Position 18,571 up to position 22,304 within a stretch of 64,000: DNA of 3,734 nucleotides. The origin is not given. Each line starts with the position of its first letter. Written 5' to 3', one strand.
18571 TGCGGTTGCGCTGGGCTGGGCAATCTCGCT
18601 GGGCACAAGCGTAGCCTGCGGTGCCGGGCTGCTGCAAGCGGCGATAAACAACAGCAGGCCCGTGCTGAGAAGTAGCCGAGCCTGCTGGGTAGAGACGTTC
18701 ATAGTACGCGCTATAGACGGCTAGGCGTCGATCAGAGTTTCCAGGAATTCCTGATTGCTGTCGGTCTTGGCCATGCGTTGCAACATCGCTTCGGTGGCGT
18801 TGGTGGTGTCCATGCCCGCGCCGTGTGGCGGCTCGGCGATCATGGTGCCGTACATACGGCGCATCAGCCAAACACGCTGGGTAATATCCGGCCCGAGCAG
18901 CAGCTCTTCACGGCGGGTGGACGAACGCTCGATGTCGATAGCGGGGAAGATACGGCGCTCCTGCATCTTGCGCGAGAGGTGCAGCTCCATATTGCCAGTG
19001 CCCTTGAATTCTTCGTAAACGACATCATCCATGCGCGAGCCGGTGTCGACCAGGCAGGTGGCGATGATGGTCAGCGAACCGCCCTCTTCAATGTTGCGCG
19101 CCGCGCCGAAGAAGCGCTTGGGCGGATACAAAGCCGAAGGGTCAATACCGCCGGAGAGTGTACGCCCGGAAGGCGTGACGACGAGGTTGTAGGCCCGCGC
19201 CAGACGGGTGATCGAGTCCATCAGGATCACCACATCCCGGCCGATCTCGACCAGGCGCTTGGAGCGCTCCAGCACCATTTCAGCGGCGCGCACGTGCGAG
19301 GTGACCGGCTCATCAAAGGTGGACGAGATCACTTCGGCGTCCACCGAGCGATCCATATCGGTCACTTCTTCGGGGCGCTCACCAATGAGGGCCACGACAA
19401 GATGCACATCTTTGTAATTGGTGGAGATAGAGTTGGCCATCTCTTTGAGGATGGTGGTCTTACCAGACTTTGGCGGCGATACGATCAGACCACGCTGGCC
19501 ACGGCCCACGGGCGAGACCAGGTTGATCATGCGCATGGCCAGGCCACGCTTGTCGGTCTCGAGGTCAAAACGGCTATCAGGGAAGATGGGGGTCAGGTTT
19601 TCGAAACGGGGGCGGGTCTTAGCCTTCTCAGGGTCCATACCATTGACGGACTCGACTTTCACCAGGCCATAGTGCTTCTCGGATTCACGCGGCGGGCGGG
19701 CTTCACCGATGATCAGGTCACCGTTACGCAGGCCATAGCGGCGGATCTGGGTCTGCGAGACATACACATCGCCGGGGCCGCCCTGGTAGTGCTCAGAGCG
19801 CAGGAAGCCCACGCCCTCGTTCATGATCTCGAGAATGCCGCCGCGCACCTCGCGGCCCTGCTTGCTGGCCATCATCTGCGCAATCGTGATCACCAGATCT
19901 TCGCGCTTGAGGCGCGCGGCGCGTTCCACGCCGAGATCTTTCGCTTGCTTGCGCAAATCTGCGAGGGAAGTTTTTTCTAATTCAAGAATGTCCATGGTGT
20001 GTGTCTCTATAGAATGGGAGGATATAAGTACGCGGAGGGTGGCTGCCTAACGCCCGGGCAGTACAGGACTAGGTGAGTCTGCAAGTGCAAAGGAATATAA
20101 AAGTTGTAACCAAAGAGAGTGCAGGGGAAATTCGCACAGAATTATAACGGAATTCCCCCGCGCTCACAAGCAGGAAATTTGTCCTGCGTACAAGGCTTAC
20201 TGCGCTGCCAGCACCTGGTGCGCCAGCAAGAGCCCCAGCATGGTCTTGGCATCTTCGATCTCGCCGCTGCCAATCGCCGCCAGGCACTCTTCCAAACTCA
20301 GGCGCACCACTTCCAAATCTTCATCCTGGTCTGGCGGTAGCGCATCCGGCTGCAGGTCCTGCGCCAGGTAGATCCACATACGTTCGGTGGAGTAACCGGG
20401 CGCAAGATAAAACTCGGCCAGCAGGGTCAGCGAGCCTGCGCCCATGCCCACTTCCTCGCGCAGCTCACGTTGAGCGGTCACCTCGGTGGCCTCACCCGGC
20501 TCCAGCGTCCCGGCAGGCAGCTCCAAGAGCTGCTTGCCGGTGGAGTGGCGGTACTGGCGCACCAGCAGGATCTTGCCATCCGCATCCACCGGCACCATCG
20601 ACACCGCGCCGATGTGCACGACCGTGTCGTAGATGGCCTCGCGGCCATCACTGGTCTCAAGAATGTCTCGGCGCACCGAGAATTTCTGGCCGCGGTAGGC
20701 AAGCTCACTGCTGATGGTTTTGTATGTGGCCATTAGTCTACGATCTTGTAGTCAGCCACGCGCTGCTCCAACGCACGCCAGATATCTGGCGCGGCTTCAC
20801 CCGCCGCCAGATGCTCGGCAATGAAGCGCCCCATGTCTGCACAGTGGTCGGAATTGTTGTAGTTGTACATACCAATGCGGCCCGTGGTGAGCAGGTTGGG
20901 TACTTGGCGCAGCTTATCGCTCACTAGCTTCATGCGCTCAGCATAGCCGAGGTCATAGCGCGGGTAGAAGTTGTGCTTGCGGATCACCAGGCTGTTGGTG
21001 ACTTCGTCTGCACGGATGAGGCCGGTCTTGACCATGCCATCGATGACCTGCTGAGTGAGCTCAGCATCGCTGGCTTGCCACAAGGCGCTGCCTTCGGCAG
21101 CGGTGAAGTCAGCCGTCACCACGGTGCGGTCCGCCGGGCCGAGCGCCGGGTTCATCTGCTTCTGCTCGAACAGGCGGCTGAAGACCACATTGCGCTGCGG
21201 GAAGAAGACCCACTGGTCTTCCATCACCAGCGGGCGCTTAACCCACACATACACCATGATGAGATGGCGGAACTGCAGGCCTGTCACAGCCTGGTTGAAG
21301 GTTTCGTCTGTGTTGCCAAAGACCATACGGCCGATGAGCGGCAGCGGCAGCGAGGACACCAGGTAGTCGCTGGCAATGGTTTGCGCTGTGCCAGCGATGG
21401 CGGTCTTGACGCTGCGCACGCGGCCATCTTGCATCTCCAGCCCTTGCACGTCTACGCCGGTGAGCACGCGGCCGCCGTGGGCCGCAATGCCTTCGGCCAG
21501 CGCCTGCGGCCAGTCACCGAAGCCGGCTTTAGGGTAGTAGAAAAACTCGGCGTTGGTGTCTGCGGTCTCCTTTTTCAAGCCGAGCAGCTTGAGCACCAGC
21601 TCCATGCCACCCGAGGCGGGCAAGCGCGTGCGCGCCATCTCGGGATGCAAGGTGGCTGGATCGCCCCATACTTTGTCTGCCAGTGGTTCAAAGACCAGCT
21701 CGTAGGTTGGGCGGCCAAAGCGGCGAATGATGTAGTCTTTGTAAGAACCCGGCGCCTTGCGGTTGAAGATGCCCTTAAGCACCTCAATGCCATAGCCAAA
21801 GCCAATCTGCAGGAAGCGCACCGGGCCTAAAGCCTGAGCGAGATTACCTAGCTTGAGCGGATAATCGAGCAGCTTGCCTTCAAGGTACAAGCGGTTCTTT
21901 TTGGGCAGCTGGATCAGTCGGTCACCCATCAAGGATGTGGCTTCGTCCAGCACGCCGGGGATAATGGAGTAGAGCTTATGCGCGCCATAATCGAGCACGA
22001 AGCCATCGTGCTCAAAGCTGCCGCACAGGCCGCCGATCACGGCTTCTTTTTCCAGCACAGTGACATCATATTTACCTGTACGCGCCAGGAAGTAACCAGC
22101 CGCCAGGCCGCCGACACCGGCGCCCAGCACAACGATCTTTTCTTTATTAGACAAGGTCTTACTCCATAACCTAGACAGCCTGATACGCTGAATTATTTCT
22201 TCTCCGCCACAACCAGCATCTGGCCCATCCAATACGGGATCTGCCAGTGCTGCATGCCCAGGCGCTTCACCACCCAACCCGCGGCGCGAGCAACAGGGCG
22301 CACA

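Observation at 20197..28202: Tightly coupled six-gene operon: GT-C + B12-radical SAM + polyprenyl-P GT2 + SAM methyltransferase + Glf-like flavoenzyme + NUDIX, a candidate undescribed envelope glycan modification system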

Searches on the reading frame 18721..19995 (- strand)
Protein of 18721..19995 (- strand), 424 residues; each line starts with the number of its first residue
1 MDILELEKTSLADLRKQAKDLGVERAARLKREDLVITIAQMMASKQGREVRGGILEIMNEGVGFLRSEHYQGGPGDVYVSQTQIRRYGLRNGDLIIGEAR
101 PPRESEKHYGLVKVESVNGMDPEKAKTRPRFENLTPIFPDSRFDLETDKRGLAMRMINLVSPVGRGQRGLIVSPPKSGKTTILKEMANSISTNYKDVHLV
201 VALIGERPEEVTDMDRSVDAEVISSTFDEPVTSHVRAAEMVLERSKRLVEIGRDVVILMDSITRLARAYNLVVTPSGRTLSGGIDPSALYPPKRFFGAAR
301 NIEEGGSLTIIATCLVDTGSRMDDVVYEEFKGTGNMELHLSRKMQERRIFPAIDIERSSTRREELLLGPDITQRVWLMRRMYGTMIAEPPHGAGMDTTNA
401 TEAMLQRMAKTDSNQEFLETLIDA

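Call 8: search_protein_families(library=pfam, proteins=[window:18721-19995:-], max_evalue=0.001)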
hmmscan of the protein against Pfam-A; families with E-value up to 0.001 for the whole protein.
window:18721-19995:- (424 aa): 4 families
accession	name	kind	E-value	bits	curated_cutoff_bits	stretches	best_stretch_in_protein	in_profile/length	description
PF07497.18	Rho_RNA_bind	-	2.2e-30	104.7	27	1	53-123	3-73/73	Rho termination factor, RNA-binding domain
PF00006.31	ATP-synt_ab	-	2.4e-28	99.7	29.5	1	154-359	2-212/213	ATP synthase alpha/beta family, nucleotide-binding domain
PF07498.18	Rho_N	-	1.7e-09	37.9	24.9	1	5-47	1-43/43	Rho termination factor, N-terminal domain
PF19568.5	Spore_III_AA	-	0.00059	19.4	27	0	151-209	129-188/306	Sporulation stage III, protein AA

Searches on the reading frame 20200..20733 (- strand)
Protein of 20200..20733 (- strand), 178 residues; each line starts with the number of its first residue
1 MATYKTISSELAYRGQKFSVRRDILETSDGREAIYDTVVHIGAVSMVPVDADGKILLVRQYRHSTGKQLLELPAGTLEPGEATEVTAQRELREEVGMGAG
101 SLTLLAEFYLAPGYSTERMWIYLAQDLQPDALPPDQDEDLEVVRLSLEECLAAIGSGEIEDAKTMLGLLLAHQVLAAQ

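Call 5: search_protein_families(library=pfam, proteins=[window:20200-20733:-], max_evalue=0.01)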
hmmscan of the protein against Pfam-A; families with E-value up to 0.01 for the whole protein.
window:20200-20733:- (178 aa): 1 family
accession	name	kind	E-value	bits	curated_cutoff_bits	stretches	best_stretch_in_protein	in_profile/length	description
PF00293.34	NUDIX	-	3.1e-18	66.5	21.1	1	42-150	4-118/134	NUDIX domain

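Call 6: search_protein_families(library=ncbifam, proteins=[window:20200-20733:-], max_evalue=0.01)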
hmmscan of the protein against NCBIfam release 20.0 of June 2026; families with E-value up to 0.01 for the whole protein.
window:20200-20733:- (178 aa): 19 families
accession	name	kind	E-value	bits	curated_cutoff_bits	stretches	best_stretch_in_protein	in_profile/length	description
NF008736.0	PRK11762.1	equivalog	8.8e-33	113.4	169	1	16-177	20-183/186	ADP compounds hydrolase NudE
TIGR00052.1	TIGR00052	subfamily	4.6e-13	49.2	79.55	1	57-171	61-186/188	nudix-type nucleoside diphosphatase, YffH/AdpP family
NF011585.0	PRK15009.1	equivalog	4.2e-12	46.2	234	1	42-168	47-181/191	GDP-mannose pyrophosphatase NudK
NF008003.0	PRK10729.1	equivalog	2.3e-08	33.6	248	1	58-168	75-194/210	ADP-ribose diphosphatase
NF006530.0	PRK08999.1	equivalog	3.6e-08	32.8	245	1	44-104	9-69/315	Nudix family hydrolase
TIGR00586.1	mutt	equivalog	5.5e-08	32.9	97.9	1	50-128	14-92/129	8-oxo-dGTP diphosphatase MutT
NF041652.1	Nud_hyd_Dein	equivalog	4.6e-07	30.2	200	1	36-144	8-120/152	Nudix hydrolase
NF007834.0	PRK10546.1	equivalog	1e-06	28.6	156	1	49-100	11-62/135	pyrimidine (deoxy)nucleoside triphosphate diphosphatase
NF008044.0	PRK10776.1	equivalog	3.9e-06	26.8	148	1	51-123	14-86/130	8-oxo-dGTP diphosphatase MutT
NF001299.0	PRK00241.1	equivalog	5.1e-06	26.1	158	1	47-98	140-189/263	NAD(+) diphosphatase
NF001938.0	PRK00714.1-5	equivalog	1.1e-05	24.9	116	1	39-101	11-78/172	RNA pyrophosphohydrolase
TIGR02705.1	nudix_YtkD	equivalog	3.6e-05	23.3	154.4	1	69-111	46-88/156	RNA deprotection pyrophosphohydrolase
NF003787.0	PRK05379.1-4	equivalog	0.00013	21.1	449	1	44-97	211-262/346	bifunctional nicotinamide-nucleotide adenylyltransferase/Nudix hydroxylase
NF001937.0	PRK00714.1-4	equivalog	0.00028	20.6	139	1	43-107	10-70/161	RNA pyrophosphohydrolase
NF001934.0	PRK00714.1-1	equivalog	0.00068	19.1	241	1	44-106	11-69/176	RNA pyrophosphohydrolase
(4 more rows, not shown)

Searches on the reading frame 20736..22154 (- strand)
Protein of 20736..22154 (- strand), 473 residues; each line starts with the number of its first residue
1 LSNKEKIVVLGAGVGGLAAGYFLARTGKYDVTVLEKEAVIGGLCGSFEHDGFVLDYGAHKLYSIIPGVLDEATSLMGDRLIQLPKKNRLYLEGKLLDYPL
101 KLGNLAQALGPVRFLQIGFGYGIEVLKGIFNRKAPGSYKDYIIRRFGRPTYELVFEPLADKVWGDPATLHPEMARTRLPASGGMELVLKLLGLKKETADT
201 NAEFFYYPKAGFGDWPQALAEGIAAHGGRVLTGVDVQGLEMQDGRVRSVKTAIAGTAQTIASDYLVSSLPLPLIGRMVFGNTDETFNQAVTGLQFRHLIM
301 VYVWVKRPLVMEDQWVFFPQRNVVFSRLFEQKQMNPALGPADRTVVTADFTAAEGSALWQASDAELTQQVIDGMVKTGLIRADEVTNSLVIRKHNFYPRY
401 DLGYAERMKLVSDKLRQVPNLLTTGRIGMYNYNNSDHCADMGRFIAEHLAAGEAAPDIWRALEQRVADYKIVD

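Call 5: search_protein_families(library=pfam, proteins=[window:20736-22154:-], max_evalue=0.01)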
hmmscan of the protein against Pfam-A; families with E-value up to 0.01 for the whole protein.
window:20736-22154:- (473 aa): 11 families
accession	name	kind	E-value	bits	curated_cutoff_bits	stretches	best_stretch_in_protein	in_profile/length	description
PF01593.30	Amino_oxidase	-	1.9e-16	60.8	19.8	2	15-59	2-45/443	Flavin containing amine oxidoreductase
PF13450.12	NAD_binding_8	-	7.2e-15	55.5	21.9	1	9-61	1-52/68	NAD(P)-binding Rossmann-like domain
PF01266.30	DAO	-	2.1e-10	41.1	27.9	1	6-41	1-35/353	FAD dependent oxidoreductase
PF03275.19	GLF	-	6.7e-06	26.4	26.3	1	280-352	88-158/203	UDP-galactopyranose mutase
PF12831.13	FAD_oxidored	-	8.2e-06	25.8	27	1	7-46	2-40/416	FAD dependent oxidoreductase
PF00890.30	FAD_binding_2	-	1.9e-05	24.5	20.4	1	7-42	2-36/414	FAD binding domain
PF01946.23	Thi4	-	0.00014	21.6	26.2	1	6-42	19-55/235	Thi4 family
PF07992.20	Pyr_redox_2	-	0.0016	18.4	26.1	1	6-38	2-33/291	Pyridine nucleotide-disulphide oxidoreductase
PF00070.33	Pyr_redox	-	0.0017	19.3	22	0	6-39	1-33/82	Pyridine nucleotide-disulphide oxidoreductase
PF01494.25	FAD_binding_3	-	0.0034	17.1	22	0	6-38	3-34/349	FAD binding domain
PF06100.17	MCRA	-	0.0092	15.3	23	0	5-57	2-59/495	MCRA family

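Call 6: search_protein_families(library=ncbifam, proteins=[window:20736-22154:-], max_evalue=0.01)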
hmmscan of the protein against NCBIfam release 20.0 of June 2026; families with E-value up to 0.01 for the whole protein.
window:20736-22154:- (473 aa): 40 families (the best 25 are shown)
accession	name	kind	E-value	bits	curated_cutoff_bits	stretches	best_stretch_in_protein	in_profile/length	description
NF005548.0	PRK07208.1-4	equivalog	8.5e-79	265.4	389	1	3-461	2-461/488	hypothetical protein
NF005545.0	PRK07208.1-1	equivalog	1.1e-66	225.2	451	1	2-464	5-476/504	hypothetical protein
NF005547.0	PRK07208.1-3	equivalog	2.8e-66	224.2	380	1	1-450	1-442/465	hypothetical protein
NF005546.0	PRK07208.1-2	equivalog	3.2e-57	194.3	418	2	82-438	113-491/527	hypothetical protein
NF005549.0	PRK07208.1-5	equivalog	1.1e-37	129.7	587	2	85-440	117-502/534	hypothetical protein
NF005560.0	PRK07233.1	equivalog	8e-28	97.4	252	1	6-426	2-404/435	hypothetical protein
TIGR03467.1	HpnE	equivalog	9.4e-16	58.1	283.05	2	7-62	1-57/430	hydroxysqualene dehydroxylase HpnE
TIGR02734.1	crtI_fam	subfamily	3.7e-15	55.6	238.1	1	7-80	1-71/504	phytoene desaturase family protein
TIGR00562.1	proto_IX_ox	equivalog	4.8e-14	51.8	97.85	1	4-412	2-427/470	protoporphyrinogen oxidase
NF058655.1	CrtID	equivalog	4e-13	49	640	1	7-69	1-60/478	bifunctional phytoene desaturase/3,4-desaturase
TIGR02733.1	desat_CrtD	equivalog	5.6e-13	48.4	549.7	1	5-67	2-63/492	C-3',4' desaturase CrtD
NF008845.0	PRK11883.1-5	equivalog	1.3e-10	40.2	560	2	2-59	2-64/468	protoporphyrinogen oxidase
NF045637.1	carotdesatCrtDProt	equivalog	1.1e-08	34.1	580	1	7-58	1-51/485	1-hydroxycarotenoid 3,4-desaturase CrtD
TIGR02730.1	carot_isom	equivalog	2e-08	33.6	586.9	1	7-63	3-58/493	carotenoid isomerase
TIGR03315.1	Se_ygfK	equivalog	6.1e-08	30.6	835.3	1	2-44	535-576/1012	putative selenate reductase subunit YgfK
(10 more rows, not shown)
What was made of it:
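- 20733..22154 (-): FAD enzyme of the eukaryote-type UDP-galactopyranose-mutase kind; a probable NDP-sugar pyranose/furanose mutase. PRK07208 family 265 bits (cut-off 389); GLF 26.4 bits (calls 5, 6).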

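Call 20: search_solved_structures(query=window:20736-22154:-, max_evalue=0.001)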
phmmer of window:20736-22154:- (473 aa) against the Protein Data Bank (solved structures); distinct sequences matched with E-value up to 0.001: 43.
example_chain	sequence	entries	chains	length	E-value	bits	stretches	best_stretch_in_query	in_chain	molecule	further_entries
4dsg_A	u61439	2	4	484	5e-10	42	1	6-448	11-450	UDP-galactopyranose mutase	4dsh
3ute_A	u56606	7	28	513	2.6e-09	39.7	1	7-450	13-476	UDP-galactopyranose mutase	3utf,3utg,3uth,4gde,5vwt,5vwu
4u8k_A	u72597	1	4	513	3.2e-09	39.4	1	7-450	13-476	UDP-galactopyranose mutase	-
3uka_A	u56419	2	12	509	3.6e-09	39.2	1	7-450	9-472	UDP-galactopyranose mutase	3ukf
3ukl_A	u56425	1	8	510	3.6e-09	39.2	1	7-450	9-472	UDP-galactopyranose mutase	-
3ukh_A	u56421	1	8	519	3.9e-09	39.1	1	7-450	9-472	UDP-galactopyranose mutase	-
4u8i_A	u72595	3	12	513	5.5e-09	38.6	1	7-450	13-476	UDP-galactopyranose mutase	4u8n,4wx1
3nrn_A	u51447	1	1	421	5.6e-09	38.5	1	7-98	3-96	uncharacterized protein PF1083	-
3ukk_A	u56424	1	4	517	6e-09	38.5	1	7-450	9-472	UDP-galactopyranose mutase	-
3ukq_A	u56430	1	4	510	7.4e-09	38.1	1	7-450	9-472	UDP-galactopyranose mutase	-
4u8l_A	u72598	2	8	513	1.2e-08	37.4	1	7-450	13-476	UDP-galactopyranose mutase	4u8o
3ukp_A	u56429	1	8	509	1.2e-08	37.4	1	7-450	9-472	UDP-galactopyranose mutase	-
4u8m_A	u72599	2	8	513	1.3e-08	37.4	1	7-450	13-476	UDP-galactopyranose mutase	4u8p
4u8j_A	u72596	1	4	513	3.7e-08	35.9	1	7-450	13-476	UDP-galactopyranose mutase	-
5hhf_A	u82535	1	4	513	4.9e-08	35.5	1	7-450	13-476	UDP-galactopyranose mutase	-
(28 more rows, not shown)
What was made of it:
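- Closest known: Eukaryote-type UDP-galactopyranose mutase. Different: The pairwise match to the UGMs is weak (E 5e-10, 42 bits; call 20).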

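Call 29: search_solved_structures(query=window:20736-22154:-, max_evalue=1e-8, show_alignments=2)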
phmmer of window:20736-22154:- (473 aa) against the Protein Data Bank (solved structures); distinct sequences matched with E-value up to 1e-8: 10.
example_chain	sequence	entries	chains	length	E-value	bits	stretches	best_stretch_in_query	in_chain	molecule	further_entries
4dsg_A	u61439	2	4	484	5e-10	42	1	6-448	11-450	UDP-galactopyranose mutase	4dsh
3ute_A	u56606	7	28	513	2.6e-09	39.7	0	7-450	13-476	UDP-galactopyranose mutase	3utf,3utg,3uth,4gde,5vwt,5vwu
4u8k_A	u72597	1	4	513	3.2e-09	39.4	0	7-450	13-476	UDP-galactopyranose mutase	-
3uka_A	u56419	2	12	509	3.6e-09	39.2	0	7-450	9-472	UDP-galactopyranose mutase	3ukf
3ukl_A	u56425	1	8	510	3.6e-09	39.2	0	7-450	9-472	UDP-galactopyranose mutase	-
3ukh_A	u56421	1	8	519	3.9e-09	39.1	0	7-450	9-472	UDP-galactopyranose mutase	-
4u8i_A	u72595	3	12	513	5.5e-09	38.6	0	7-450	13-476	UDP-galactopyranose mutase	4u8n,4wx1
3nrn_A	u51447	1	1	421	5.6e-09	38.5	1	7-98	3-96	uncharacterized protein PF1083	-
3ukk_A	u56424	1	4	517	6e-09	38.5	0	7-450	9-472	UDP-galactopyranose mutase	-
3ukq_A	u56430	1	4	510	7.4e-09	38.1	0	7-450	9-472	UDP-galactopyranose mutase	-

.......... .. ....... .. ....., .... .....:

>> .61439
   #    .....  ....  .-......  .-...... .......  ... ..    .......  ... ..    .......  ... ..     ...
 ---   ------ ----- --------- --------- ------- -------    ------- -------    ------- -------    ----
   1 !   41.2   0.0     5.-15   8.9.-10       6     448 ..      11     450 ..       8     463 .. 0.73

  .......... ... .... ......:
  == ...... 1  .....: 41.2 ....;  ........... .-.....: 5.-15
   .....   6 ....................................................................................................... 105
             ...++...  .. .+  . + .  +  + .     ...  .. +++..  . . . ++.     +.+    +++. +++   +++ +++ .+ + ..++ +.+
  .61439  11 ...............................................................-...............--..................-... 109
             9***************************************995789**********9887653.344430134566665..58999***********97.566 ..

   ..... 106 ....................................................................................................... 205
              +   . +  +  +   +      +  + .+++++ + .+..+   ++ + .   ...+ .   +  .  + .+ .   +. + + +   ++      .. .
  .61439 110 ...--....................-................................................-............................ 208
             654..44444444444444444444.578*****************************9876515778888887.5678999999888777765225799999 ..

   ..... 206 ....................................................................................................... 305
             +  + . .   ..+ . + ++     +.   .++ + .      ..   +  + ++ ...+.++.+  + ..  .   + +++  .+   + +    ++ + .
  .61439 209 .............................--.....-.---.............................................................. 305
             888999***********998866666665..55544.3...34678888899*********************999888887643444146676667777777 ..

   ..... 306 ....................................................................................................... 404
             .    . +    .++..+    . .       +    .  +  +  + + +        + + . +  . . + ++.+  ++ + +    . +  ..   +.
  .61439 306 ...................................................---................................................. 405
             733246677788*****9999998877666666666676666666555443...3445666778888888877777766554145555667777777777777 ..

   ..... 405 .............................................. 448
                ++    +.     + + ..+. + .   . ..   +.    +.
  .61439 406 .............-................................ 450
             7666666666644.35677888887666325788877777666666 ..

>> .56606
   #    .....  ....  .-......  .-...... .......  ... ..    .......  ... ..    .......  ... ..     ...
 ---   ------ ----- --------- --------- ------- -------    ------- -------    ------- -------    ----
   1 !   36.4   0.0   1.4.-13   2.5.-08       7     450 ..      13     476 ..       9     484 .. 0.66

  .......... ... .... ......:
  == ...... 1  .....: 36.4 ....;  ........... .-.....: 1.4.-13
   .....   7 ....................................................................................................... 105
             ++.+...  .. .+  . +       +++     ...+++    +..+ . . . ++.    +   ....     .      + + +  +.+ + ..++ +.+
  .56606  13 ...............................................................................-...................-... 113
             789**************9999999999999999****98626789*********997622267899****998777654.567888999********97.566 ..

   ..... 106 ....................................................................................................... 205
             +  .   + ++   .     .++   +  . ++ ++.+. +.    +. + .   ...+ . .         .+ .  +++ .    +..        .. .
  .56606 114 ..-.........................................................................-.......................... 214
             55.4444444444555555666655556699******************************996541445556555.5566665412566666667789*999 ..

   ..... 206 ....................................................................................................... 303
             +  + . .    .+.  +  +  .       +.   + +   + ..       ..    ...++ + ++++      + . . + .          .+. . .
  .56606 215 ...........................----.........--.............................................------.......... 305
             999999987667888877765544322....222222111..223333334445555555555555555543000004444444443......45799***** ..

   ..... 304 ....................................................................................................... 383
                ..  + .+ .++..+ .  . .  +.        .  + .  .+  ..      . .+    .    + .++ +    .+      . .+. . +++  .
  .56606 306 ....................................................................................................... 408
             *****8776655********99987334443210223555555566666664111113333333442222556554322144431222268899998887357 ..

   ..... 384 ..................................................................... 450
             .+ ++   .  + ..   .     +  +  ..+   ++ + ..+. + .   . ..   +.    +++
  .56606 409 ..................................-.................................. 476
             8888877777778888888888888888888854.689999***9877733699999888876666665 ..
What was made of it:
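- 20733..22154 (-): Full-length PDB matches to T. cruzi and A. fumigatus UGM, E 5e-10 (calls 20, 29).
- On UDP-galactopyranose mutase (eukaryote-type): PDB 4dsg aligns over residues 6-448, E 5e-10 (calls 20, 29).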
